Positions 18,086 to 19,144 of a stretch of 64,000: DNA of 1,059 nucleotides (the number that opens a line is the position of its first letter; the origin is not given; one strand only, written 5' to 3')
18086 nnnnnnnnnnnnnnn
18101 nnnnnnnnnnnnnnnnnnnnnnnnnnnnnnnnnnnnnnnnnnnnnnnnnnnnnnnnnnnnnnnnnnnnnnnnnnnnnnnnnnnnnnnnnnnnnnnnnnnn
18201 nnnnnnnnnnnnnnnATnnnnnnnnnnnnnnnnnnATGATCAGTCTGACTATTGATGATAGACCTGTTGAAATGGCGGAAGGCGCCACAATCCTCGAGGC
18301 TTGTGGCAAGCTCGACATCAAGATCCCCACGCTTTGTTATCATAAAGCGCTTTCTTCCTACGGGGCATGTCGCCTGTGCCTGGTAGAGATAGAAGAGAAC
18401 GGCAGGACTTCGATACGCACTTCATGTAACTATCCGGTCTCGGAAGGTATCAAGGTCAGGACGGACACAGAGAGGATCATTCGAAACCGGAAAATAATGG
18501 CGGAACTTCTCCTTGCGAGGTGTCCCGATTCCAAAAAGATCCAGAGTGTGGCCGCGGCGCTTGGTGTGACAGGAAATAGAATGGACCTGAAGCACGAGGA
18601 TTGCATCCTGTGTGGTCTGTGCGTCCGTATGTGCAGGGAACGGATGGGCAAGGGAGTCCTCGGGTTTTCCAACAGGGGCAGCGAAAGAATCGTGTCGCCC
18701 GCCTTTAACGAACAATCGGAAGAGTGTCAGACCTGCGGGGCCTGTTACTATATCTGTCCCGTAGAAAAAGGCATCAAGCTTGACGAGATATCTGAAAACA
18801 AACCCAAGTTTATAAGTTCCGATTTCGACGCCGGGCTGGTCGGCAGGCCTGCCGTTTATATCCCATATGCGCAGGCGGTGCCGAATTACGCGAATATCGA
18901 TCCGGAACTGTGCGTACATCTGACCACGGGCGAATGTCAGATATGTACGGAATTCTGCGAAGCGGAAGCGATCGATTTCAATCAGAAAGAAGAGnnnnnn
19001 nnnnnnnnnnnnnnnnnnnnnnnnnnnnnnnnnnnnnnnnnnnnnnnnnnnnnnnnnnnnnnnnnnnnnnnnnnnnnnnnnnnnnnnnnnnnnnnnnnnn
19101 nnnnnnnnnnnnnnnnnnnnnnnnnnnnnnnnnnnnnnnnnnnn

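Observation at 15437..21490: HdrA appears split around the NuoEFG N-module: HdrA(1-~150)::NuoE, NuoF, then NuoG(N)::HdrA(~150-end)::HdrA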

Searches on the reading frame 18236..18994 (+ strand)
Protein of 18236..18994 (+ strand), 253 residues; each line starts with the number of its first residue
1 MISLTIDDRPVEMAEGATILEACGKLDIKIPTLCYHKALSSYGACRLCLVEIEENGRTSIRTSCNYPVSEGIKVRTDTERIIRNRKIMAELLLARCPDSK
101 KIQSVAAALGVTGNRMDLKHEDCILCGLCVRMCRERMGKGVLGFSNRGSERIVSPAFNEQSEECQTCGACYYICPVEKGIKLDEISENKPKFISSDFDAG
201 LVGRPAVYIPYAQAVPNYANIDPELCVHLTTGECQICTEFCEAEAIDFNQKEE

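Call 38: search_solved_structures(query=window:18236-18994:+, max_evalue=1e-8, show_alignments=4)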
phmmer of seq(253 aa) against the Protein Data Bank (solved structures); distinct sequences matched with E-value up to 1e-8: 49.
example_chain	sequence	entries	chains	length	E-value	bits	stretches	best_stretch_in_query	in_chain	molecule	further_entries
9mqx_A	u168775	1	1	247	7.1e-34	120.7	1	3-177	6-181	NADH:ubiquinone oxidoreductase chain G-like protein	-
9bov_A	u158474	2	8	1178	2.9e-27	99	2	2-95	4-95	Molybdopterin oxidoreductase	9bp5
8a6t_A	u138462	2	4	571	3.3e-25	92.3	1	1-94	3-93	Electron bifurcating hydrogenase subunit HydA1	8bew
7p5h_A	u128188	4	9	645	4.9e-25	91.7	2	6-95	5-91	Fe-hydrogenase, subunit alpha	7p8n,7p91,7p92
7t2r_A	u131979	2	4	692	1e-23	87.4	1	2-94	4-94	NiFe hydrogenase subunit A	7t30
7q4v_A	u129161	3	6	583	3.8e-23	85.5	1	5-177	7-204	Iron hydrogenase HydA1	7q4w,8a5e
7q5y_A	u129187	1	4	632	3.8e-21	79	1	3-97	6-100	NADH dehydrogenase I chain G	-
6gcs_A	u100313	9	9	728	7.5e-21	78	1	2-97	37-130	75-KDA PROTEIN (NUAM) | Subunit NUAM of NADH:Ubiquinone Oxidoreductase (Complex I) | NADH-ubiquinone oxidoreductase 78 kDa subunit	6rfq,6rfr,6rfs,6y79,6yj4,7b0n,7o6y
8oh5_C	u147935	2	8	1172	1.4e-20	77.1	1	2-93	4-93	Formate dehydrogenase-O, major subunit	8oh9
9wxb_B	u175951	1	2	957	9.1e-20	74.5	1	2-96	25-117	Formate dehydrogenase alpha subunit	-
6tg9_A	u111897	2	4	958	5.4e-19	71.9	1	2-97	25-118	Formate dehydrogenase subunit alpha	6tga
7zd6_3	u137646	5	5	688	5.6e-18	68.6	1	2-97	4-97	NADH-ubiquinone oxidoreductase 75 kDa subunit, mitochondrial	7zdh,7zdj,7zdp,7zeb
9w2u_G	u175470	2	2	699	5.9e-18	68.5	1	2-97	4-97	NADH-ubiquinone oxidoreductase 75 kDa subunit, mitochondrial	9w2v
5lnk_3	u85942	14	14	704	6e-18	68.5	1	2-97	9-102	Mitochondrial complex I, 75 kDa subunit | NADH:ubiquinone oxidoreductase core subunit S1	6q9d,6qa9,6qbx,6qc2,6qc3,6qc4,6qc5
5o31_G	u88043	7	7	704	6.1e-18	68.5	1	2-97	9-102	NADH-ubiquinone oxidoreductase 75 kDa subunit, mitochondrial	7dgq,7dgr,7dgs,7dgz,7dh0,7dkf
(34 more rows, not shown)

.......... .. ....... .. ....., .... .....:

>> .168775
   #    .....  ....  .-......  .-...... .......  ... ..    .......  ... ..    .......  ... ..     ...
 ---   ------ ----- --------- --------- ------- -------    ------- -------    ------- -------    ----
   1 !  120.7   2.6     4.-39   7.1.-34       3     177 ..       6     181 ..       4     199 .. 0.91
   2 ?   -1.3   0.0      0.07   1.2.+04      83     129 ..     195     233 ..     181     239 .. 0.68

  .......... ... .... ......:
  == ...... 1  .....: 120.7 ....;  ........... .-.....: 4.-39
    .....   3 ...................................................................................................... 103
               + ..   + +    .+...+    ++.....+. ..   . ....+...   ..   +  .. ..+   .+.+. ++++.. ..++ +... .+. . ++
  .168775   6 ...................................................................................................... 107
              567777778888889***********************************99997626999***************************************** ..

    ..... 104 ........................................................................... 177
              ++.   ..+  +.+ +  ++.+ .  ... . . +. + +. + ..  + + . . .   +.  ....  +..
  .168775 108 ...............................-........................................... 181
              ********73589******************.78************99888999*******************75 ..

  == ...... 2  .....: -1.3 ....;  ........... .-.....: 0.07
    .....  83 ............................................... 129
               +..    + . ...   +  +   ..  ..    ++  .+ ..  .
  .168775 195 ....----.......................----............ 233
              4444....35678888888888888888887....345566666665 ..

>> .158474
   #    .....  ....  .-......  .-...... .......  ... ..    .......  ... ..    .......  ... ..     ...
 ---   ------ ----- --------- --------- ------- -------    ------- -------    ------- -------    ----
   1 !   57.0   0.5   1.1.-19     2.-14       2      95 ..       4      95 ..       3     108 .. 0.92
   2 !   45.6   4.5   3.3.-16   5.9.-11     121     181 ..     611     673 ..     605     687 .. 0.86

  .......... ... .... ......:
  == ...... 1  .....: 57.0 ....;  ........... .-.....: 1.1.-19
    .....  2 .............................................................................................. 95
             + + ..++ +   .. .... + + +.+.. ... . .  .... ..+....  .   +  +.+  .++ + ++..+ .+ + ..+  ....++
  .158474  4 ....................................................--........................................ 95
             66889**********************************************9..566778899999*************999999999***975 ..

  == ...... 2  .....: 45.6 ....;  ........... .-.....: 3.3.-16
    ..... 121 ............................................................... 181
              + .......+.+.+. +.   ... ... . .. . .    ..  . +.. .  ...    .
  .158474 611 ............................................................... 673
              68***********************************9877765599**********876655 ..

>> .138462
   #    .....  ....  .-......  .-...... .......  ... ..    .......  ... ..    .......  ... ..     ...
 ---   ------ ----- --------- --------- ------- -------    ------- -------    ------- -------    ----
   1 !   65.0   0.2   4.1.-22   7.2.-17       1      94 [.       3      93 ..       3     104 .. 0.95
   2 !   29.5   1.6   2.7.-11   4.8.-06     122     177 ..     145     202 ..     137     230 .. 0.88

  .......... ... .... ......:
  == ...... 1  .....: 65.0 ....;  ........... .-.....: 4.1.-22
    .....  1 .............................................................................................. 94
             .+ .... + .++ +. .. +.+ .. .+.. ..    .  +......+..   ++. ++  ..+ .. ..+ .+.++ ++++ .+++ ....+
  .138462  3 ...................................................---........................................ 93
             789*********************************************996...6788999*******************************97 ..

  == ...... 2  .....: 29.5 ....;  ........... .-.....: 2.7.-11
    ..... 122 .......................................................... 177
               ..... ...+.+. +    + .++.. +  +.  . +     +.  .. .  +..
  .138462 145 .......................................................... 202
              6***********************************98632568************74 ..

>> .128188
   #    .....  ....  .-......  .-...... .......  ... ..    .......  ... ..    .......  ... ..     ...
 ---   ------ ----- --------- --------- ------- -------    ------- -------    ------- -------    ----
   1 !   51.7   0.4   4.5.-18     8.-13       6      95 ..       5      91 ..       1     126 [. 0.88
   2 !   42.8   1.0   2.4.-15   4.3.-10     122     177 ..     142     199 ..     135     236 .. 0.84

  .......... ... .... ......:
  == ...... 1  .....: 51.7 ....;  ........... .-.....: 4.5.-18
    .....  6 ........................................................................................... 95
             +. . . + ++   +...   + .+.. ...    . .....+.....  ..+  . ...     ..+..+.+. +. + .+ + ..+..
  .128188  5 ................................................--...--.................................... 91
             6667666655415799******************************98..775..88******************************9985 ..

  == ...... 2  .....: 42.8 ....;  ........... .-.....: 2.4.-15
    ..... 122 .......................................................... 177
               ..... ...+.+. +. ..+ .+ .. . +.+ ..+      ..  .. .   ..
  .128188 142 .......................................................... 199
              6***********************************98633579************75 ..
